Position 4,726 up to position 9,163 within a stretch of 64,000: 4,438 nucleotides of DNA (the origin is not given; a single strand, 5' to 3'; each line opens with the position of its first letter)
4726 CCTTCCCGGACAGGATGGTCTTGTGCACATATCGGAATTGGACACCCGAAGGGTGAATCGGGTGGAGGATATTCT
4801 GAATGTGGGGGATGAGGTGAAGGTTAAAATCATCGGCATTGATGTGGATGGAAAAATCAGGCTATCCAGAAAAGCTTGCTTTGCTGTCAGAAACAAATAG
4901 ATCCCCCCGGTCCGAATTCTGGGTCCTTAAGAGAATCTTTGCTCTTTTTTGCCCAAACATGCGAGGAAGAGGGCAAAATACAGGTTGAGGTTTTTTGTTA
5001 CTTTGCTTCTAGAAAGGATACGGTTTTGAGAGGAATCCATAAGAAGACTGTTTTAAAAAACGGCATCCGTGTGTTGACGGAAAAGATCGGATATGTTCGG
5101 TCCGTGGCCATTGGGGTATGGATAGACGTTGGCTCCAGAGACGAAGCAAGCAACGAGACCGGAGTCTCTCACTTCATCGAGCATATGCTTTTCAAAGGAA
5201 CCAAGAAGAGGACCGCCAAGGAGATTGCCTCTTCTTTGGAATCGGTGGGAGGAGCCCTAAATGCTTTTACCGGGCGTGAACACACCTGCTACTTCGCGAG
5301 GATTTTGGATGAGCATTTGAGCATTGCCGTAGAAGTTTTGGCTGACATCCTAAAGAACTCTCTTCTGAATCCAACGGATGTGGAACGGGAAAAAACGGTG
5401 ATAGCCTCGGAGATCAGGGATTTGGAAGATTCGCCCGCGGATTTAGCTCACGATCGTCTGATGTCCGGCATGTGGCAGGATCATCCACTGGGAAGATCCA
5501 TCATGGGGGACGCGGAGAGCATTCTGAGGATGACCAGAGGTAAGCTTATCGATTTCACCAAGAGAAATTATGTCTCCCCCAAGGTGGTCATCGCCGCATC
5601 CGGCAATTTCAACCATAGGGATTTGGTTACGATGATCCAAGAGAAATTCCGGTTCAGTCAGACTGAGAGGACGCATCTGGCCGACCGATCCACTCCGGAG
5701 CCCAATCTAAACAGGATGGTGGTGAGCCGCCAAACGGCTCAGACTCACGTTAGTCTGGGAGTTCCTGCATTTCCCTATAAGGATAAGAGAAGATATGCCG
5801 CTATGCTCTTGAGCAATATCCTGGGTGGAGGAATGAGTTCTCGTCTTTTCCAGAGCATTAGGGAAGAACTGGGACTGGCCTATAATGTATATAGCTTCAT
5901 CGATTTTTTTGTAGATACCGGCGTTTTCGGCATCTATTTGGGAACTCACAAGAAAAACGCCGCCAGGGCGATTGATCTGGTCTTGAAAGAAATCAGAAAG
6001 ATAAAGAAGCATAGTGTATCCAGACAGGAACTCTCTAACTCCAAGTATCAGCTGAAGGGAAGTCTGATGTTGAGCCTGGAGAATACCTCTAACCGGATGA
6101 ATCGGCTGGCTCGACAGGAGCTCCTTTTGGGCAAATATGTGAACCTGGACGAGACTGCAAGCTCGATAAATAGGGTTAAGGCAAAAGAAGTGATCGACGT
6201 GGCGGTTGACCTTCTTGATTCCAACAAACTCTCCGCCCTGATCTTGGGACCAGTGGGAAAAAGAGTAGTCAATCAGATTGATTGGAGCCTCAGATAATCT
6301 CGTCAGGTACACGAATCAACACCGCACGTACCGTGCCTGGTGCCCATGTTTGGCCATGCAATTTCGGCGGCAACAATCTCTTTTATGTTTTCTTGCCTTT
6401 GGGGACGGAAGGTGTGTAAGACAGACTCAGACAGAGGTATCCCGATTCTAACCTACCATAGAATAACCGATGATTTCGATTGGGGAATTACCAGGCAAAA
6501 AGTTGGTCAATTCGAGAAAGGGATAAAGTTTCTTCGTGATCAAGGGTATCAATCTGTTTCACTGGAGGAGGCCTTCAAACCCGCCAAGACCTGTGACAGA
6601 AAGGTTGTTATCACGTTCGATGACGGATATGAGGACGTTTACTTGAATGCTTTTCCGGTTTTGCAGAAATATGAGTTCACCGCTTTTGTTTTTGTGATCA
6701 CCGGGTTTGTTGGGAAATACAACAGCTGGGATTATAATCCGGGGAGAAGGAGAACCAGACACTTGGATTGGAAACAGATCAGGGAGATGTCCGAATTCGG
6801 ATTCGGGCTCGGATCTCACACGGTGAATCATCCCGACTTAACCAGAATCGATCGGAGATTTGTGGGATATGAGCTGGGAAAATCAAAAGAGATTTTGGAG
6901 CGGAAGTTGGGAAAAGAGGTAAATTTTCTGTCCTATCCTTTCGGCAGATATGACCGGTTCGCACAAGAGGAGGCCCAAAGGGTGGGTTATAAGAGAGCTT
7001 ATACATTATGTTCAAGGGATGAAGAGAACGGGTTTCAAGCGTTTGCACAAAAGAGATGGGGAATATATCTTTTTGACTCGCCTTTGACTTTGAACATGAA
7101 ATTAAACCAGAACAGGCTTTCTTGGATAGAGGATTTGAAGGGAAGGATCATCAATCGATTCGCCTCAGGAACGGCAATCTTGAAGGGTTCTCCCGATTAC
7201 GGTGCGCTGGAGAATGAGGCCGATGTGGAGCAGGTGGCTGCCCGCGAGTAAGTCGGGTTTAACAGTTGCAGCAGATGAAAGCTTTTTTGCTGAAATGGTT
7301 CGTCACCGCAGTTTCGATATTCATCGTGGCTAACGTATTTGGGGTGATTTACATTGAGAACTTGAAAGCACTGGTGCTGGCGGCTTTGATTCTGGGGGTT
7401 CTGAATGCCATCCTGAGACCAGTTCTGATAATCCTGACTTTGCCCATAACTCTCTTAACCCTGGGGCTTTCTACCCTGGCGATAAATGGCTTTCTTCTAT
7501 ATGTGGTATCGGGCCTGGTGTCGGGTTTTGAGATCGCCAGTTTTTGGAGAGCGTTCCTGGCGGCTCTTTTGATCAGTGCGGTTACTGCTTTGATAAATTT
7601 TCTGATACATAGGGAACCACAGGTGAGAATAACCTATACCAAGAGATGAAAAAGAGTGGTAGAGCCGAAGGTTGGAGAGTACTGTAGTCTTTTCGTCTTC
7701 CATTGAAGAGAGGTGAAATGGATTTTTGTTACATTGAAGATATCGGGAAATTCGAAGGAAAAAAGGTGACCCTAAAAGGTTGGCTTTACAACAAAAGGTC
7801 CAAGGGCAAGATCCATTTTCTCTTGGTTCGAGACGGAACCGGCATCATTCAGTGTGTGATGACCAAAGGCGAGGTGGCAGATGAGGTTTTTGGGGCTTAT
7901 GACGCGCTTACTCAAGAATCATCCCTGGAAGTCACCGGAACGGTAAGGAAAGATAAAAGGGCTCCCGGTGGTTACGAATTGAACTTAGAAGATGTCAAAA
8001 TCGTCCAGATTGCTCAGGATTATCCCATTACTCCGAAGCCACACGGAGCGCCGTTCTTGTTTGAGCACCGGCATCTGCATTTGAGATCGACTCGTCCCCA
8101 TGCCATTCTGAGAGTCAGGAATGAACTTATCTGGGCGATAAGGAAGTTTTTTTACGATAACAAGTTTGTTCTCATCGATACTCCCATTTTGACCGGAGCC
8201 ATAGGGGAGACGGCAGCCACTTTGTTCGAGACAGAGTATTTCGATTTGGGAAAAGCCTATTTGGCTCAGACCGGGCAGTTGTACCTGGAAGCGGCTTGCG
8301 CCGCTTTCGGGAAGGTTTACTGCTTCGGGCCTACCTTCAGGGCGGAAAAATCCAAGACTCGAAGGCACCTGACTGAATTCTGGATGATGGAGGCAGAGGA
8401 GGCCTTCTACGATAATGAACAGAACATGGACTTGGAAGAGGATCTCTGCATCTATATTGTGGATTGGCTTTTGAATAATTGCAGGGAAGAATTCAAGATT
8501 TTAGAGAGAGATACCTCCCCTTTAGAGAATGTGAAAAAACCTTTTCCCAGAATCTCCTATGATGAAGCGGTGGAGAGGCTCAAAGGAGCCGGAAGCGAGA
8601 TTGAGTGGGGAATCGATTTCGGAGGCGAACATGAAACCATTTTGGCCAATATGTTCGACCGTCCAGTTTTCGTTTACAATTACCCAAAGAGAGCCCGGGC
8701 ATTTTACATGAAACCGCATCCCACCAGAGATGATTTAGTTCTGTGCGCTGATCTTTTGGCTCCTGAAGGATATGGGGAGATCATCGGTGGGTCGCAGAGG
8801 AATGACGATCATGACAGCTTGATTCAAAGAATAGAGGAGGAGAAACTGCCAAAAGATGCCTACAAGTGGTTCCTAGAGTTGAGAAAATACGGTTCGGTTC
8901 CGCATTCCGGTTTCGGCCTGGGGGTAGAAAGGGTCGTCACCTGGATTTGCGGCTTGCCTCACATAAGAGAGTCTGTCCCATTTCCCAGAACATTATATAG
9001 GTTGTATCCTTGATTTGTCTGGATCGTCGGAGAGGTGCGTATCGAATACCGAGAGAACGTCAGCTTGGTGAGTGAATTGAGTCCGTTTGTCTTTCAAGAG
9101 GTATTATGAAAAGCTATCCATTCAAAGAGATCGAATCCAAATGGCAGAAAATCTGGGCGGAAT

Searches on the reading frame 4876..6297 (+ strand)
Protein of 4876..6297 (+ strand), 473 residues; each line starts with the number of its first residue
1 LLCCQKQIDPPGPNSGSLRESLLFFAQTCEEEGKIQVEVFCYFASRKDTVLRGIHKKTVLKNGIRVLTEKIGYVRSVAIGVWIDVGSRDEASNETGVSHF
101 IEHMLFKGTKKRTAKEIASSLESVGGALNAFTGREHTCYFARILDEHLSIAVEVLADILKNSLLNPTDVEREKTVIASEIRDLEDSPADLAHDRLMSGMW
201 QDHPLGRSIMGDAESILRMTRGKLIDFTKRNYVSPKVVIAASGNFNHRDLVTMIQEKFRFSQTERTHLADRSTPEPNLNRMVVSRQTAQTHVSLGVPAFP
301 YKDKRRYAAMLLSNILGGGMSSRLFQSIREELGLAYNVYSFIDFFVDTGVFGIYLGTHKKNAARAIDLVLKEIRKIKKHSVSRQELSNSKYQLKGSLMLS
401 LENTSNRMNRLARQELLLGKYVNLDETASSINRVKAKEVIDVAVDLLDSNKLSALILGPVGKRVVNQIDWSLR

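Call 48: search_protein_families(library=pfam, max_evalue=1e-8, proteins=[window:4876-6297:+])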
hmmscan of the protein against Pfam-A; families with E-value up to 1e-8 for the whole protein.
window:4876-6297:+ (473 aa): 2 families
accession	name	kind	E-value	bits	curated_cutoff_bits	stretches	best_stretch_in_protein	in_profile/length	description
PF00675.25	Peptidase_M16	-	1.8e-45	154.9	22.3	1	65-212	1-148/149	Insulinase (Peptidase family M16)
PF05193.26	Peptidase_M16_C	-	5.3e-38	131.1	23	1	219-392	2-180/181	Peptidase M16 inactive domain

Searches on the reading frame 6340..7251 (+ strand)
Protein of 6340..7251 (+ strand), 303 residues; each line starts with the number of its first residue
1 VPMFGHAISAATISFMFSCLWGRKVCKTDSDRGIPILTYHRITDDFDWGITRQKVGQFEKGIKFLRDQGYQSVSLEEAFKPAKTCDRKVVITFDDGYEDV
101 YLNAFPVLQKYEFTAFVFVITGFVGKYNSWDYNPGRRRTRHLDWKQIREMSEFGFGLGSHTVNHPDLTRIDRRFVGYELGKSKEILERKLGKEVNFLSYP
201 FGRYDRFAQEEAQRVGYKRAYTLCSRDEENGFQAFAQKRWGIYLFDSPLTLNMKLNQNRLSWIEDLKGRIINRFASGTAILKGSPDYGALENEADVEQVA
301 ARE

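Call 48: search_protein_families(library=pfam, max_evalue=1e-8, proteins=[window:6340-7251:+])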
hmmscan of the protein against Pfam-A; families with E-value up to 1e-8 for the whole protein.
window:6340-7251:+ (303 aa): 1 family
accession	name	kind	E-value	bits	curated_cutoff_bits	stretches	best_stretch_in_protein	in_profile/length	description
PF01522.26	Polysacc_deac_1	-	2.4e-28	99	23.1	1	83-218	3-122/124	Polysaccharide deacetylase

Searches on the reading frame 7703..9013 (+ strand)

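Call 48: search_protein_families(library=pfam, max_evalue=1e-8, proteins=[window:7703-9013:+])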
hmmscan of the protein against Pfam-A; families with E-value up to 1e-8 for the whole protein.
window:7703-9013:+ (436 aa): 2 families
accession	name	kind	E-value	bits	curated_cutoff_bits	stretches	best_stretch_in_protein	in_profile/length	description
PF00152.25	tRNA-synt_2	-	1.1e-72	245.2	25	1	120-430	6-307/308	tRNA synthetases class II (D, K and N)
PF01336.31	tRNA_anti-codon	-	1.2e-17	64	27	1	22-101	1-75/75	OB-fold nucleic acid binding domain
